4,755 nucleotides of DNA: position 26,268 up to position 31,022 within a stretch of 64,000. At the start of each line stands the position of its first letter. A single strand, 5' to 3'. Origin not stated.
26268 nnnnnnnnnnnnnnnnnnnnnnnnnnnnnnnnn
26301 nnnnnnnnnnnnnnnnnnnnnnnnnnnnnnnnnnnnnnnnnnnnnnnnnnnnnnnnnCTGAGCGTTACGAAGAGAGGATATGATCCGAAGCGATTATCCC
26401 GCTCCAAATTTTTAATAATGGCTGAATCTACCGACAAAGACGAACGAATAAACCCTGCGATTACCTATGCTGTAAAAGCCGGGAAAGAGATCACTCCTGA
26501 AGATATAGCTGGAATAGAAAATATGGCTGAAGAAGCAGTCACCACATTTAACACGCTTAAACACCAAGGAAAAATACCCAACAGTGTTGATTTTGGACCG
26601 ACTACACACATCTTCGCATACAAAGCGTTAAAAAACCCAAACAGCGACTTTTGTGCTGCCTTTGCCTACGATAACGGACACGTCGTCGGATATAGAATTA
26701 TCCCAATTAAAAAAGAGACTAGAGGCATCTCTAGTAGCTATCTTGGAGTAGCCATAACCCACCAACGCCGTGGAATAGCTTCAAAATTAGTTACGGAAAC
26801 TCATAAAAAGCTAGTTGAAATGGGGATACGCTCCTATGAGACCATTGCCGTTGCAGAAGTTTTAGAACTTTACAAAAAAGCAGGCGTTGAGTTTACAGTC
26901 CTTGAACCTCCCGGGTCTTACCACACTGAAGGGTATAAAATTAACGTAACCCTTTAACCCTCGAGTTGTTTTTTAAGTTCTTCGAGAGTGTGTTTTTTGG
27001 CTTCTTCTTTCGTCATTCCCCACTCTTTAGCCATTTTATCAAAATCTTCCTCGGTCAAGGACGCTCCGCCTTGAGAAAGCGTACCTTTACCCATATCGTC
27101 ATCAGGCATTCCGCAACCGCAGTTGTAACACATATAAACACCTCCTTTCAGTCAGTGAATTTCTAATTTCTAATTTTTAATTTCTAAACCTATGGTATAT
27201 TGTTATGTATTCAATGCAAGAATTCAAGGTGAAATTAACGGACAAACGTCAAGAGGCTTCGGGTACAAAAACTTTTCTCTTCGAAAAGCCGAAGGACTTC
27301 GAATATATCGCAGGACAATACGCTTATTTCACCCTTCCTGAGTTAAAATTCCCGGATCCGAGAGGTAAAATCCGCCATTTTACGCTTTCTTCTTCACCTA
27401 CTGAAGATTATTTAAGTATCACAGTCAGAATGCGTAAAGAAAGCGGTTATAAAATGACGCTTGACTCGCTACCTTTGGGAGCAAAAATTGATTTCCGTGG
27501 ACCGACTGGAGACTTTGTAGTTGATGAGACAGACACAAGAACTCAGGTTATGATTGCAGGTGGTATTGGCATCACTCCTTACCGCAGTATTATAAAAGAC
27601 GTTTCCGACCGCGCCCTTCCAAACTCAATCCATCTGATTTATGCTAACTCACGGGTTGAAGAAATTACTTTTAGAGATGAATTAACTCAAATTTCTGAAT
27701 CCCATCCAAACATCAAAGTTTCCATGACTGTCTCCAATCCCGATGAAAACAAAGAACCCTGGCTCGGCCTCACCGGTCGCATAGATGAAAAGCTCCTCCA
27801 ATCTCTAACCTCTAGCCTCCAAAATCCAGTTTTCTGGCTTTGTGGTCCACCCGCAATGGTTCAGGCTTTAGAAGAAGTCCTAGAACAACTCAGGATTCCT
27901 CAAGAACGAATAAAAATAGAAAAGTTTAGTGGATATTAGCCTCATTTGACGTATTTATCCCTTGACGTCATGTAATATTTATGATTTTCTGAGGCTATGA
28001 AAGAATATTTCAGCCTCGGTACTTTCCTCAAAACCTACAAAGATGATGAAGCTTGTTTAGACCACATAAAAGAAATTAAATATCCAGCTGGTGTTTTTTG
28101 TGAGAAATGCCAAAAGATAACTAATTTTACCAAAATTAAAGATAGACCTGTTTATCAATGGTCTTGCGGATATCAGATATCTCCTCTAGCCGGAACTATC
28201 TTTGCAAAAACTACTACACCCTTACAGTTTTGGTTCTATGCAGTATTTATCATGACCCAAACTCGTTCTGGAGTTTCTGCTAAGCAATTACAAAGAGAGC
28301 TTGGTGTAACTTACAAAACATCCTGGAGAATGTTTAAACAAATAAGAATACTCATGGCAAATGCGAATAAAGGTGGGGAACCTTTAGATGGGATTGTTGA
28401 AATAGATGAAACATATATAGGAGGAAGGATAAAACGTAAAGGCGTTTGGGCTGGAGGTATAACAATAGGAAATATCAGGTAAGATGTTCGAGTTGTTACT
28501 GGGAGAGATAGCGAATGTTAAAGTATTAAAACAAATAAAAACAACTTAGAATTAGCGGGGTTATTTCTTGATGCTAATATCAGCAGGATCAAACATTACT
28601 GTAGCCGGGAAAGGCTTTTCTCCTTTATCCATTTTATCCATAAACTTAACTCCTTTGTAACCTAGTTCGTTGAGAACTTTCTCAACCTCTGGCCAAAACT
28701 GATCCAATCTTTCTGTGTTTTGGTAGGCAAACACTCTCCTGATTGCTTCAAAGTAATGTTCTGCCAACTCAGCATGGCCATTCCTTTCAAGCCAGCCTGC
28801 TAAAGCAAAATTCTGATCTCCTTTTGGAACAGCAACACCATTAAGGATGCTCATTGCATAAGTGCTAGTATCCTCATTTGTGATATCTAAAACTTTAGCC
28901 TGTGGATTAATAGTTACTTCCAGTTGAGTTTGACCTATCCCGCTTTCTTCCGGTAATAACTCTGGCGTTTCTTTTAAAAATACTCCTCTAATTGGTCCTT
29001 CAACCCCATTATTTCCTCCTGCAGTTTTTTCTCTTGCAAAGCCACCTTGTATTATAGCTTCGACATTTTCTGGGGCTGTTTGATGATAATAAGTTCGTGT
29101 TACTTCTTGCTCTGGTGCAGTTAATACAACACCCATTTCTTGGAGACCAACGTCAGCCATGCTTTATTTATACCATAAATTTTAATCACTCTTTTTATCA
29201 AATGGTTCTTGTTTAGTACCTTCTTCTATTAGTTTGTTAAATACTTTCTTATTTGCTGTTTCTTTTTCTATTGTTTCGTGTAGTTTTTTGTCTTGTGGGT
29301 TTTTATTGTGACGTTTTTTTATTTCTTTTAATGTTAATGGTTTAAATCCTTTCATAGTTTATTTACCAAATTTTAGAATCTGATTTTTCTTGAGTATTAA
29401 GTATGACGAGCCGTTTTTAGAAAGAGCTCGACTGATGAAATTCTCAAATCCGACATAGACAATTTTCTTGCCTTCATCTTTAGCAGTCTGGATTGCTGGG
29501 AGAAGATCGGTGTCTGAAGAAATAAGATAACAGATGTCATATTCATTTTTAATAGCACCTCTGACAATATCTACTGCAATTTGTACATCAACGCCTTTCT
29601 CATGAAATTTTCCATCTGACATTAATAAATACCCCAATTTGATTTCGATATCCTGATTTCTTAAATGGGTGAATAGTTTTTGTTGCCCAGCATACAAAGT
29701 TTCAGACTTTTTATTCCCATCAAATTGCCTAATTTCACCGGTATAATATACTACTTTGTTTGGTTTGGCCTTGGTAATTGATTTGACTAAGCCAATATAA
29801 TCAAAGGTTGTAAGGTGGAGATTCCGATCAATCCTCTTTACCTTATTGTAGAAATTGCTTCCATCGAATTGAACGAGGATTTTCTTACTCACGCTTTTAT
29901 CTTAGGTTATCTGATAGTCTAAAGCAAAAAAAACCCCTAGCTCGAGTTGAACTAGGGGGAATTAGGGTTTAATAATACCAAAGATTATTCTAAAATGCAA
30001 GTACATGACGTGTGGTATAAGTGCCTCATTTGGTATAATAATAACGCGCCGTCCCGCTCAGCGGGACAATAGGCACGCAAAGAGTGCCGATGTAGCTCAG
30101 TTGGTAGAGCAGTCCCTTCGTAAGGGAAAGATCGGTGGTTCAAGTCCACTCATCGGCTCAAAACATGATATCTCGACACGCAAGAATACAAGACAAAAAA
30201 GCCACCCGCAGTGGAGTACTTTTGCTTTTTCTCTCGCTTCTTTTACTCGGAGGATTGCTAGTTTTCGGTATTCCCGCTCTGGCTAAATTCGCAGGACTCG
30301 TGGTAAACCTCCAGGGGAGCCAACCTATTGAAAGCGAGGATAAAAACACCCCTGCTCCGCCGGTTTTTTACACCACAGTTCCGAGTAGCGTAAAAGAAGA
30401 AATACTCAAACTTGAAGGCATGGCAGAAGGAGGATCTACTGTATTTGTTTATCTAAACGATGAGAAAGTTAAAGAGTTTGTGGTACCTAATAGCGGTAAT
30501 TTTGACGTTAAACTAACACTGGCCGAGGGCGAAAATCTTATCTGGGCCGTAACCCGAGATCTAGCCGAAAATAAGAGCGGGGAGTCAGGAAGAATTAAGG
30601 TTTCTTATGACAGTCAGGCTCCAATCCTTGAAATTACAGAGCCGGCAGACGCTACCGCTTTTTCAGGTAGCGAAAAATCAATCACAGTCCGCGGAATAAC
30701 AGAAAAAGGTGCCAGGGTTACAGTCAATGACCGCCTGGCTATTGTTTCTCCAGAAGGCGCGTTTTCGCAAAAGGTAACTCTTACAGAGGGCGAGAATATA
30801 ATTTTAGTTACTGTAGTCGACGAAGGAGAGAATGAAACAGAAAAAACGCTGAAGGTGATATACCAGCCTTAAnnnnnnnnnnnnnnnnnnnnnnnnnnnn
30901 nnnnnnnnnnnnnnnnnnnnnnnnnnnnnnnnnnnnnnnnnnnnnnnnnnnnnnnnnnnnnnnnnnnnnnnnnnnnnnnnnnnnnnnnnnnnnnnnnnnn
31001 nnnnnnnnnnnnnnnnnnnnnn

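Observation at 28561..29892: NYN-RNase operon with a tiny Lys-rich partner and an unknown 199-aa protein: candidate toxin/defence module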

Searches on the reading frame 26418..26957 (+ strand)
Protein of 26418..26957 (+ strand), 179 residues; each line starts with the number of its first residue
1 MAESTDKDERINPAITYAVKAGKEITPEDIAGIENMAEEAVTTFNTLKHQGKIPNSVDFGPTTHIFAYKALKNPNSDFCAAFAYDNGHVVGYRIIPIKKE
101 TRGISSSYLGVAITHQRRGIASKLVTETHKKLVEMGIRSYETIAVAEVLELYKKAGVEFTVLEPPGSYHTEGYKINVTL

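Call 3: search_protein_families(library=pfam, proteins=[window:26418-26957:+], max_evalue=1)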
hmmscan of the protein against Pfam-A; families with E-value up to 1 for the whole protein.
window:26418-26957:+ (179 aa): 7 families
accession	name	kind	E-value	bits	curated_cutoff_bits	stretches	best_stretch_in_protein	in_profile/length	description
PF13508.13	Acetyltransf_7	-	2.3e-06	28.3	27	1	82-156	7-81/84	Acetyltransferase (GNAT) domain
PF00583.31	Acetyltransf_1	-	5.1e-06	27.2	20.7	1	70-156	27-115/116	Acetyltransferase (GNAT) family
PF13527.13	Acetyltransf_9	-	0.0014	19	25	1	108-156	77-123/127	Acetyltransferase (GNAT) domain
PF13673.13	Acetyltransf_10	-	0.0033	17.8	23.6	1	76-158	29-108/128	Acetyltransferase (GNAT) domain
PF08445.16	FR47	-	0.04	14.4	22.1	1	110-145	28-63/86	FR47-like protein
PF02918.20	Pertussis_S2S3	-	0.13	12.6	27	1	67-145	19-97/109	Pertussis toxin, subunit 2 and 3, C-terminal domain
PF03943.19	TAP_C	-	0.2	11.7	21.3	1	38-55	29-46/49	TAP C-terminal domain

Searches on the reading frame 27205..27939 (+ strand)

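Call 3: search_protein_families(library=pfam, proteins=[window:27205-27939:+], max_evalue=1)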
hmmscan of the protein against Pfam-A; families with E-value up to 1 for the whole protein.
window:27205-27939:+ (244 aa): 5 families
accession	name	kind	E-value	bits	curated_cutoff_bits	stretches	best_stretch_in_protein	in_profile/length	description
PF00175.26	NAD_binding_1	-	9.3e-21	75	22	1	116-222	1-107/109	Oxidoreductase NAD-binding domain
PF00970.30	FAD_binding_6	-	6.8e-08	33.2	21.1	1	9-104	2-97/99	Oxidoreductase FAD-binding domain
PF08030.17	NAD_binding_6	-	3.3e-07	30.9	22.2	1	115-181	5-79/156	Ferric reductase NAD binding domain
PF08022.18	FAD_binding_8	-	0.00071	20.1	22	1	24-80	19-74/109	FAD-binding domain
PF22959.3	Ig_NUP210_15th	-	0.22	11.5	27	0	69-98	6-33/102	NUP210 Ig-like domain 15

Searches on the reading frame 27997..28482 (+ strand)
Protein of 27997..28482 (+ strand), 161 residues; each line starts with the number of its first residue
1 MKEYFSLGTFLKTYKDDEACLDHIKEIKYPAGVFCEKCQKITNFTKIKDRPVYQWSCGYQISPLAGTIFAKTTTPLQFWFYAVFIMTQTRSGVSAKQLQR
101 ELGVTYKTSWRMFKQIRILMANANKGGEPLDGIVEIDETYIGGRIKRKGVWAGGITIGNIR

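Call 3: search_protein_families(library=pfam, proteins=[window:27997-28482:+], max_evalue=1)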
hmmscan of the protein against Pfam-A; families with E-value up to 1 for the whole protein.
window:27997-28482:+ (161 aa): 6 families
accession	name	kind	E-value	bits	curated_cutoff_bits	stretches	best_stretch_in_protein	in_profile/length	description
PF12760.12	Zn_ribbon_IS1595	-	2.1e-05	24.8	25.4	1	15-57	1-40/46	Transposase zinc-ribbon domain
PF12762.13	DDE_Tnp_IS1595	-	0.013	15.9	27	1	130-147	2-19/153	ISXO2-like transposase domain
PF17007.11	HTH_micro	-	0.059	12.6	27.3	1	87-132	202-247/454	HTH-like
PF08279.18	HTH_11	-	0.068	13.5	25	1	85-117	8-40/55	HTH domain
PF13542.12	HTH_Tnp_ISL3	-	0.18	11.7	27.4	1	84-116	19-50/51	Helix-turn-helix domain of transposase family ISL3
PF18256.6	HscB_4_cys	-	0.27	11.5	26.2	0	55-69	4-18/27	Co-chaperone HscB tetracysteine metal binding motif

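Call 6: search_protein_families(library=ncbifam, proteins=[window:27997-28482:+], max_evalue=1)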
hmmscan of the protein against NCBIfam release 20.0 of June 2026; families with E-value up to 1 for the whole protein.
window:27997-28482:+ (161 aa): 1 family
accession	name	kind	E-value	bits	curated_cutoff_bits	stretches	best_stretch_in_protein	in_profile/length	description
NF033547.1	transpos_IS1595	equivalog_domain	2.3e-22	79.9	75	1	72-148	2-78/215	IS1595 family transposase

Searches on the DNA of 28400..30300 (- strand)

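Call 59: search_rna_families(source=window, start=28400, end=30300, threshold=evalue, max_evalue=10)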
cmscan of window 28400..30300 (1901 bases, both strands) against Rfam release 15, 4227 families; matches with E-value up to 10: 11.
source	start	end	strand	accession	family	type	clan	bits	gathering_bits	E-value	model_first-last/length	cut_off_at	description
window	30086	30158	+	RF00005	tRNA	Gene; tRNA;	CL00001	66.6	29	7.9e-14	1-71/71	no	tRNA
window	29926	29980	-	RF02399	NsiR1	Gene; sRNA;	-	33.1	39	0.00034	1-60/60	no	Nitrogen stress-induced RNA 1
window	29926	30017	-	RF02846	Ref84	Gene; antisense;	-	22.3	52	6.9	1-87/87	no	Enterococcus sRNA 84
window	29358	29438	+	RF01163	snoR64a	Gene; snRNA; snoRNA; CD-box;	-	22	45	1.1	1-77/77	no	Small nucleolar RNA snoR64a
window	29927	30057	-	RF01456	VrrA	Gene; antisense;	-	21.8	50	0.78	1-140/140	no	Vibrio regulatory RNA of OmpA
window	28639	28695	-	RF03084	DUF2815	Gene; sRNA;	-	20.7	41.2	0.84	1-62/62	no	DUF2815 RNA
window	29429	29566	+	RF01572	DdR4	Gene; snRNA; snoRNA; CD-box;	-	19.7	70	6.9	1-106/106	no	Dictyostelium snoRNA DdR4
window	28734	28813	+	RF02256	adapt33_2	Gene; lncRNA;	-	18.6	60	9.8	1-71/71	no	Adaptive response 33 conserved region 2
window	29844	29971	-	RF00419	SNORA52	Gene; snRNA; snoRNA; HACA-box;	CL00038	16.2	71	2.2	1-134/134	no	Small nucleolar RNA SNORA52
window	29918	30024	-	RF01719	Pseudomon-1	Gene; sRNA;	-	15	50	9.2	1-116/116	no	Pseudomon-1/ErsA RNA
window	30185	30247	-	RF02862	sRNA_1300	Gene; sRNA;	-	13.8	48.8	4.3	19-84/231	no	Enterococcus sRNA 1300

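Call 101: search_rna_families(source=L024, start=1, end=1200, threshold=evalue, max_evalue=1)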
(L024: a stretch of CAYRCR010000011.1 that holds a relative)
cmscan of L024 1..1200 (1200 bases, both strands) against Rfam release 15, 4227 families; matches with E-value up to 1: 3.
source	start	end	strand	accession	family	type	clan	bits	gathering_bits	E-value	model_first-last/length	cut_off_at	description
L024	1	48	+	RF02399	NsiR1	Gene; sRNA;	-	21.6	39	0.15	14-60/60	5'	Nitrogen stress-induced RNA 1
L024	547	613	-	RF00087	SNORD26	Gene; snRNA; snoRNA; CD-box;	CL00050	18.1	44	0.99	1-76/76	no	Small nucleolar RNA SNORD26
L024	1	47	+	RF02837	anti-hemB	Gene; sRNA;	-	15.9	49.5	0.9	38-81/81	5'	Burkholderia RNA 7 (anti-hemB)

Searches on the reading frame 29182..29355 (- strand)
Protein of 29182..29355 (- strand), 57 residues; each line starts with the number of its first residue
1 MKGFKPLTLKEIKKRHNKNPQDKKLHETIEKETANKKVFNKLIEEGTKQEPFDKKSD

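Call 3: search_protein_families(library=pfam, proteins=[window:29182-29355:-], max_evalue=1)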
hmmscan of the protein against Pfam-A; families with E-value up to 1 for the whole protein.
window:29182-29355:- (57 aa): 1 family
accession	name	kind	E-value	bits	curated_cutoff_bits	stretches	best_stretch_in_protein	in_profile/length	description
PF20378.3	DUF6673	-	0.028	15.2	24.5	1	9-56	26-73/114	Family of unknown function (DUF6673)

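Call 6: search_protein_families(library=ncbifam, proteins=[window:29182-29355:-], max_evalue=1)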
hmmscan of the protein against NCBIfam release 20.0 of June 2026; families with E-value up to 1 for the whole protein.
window:29182-29355:- (57 aa): 0 families

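Call 7: search_protein_families(library=padloc, proteins=[window:29182-29355:-], max_evalue=1)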
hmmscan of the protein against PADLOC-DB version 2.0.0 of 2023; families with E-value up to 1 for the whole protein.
window:29182-29355:- (57 aa): 0 families

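Call 8: search_protein_families(library=phrogs, proteins=[window:29182-29355:-], max_evalue=1)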
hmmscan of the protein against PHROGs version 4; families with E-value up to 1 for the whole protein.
window:29182-29355:- (57 aa): 0 families

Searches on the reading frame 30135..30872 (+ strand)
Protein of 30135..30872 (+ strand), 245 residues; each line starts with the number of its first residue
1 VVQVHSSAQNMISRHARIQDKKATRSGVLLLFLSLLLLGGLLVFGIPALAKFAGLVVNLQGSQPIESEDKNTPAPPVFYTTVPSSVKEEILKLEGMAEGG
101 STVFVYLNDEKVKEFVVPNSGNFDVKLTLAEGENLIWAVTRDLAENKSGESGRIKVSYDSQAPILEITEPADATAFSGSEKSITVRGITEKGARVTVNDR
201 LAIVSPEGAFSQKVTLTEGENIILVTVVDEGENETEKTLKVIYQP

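Call 3: search_protein_families(library=pfam, proteins=[window:30135-30872:+], max_evalue=1)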
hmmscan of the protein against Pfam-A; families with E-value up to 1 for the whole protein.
window:30135-30872:+ (245 aa): 6 families
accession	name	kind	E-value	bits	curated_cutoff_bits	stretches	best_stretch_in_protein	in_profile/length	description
PF09136.16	Glucodextran_B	-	2.5e-18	66.2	27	2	163-242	1-80/83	Glucodextranase, domain B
PF17936.7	Big_6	-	5.1e-10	39.9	27.6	2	85-150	9-76/83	Bacterial Ig domain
PF12733.13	Cadherin-like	-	1.3e-05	26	24.2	1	181-238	27-81/89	Cadherin-like beta sandwich domain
PF19077.6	Big_13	-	0.0024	18.8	27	0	206-241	60-98/102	Bacterial Ig-like domain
PF13750.12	Big_3_3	-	0.17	12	27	0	123-174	7-60/157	Bacterial Ig-like domain (group 3)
PF09809.14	MRP-L27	-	0.2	12.1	25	1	108-126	39-57/97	Mitochondrial ribosomal protein L27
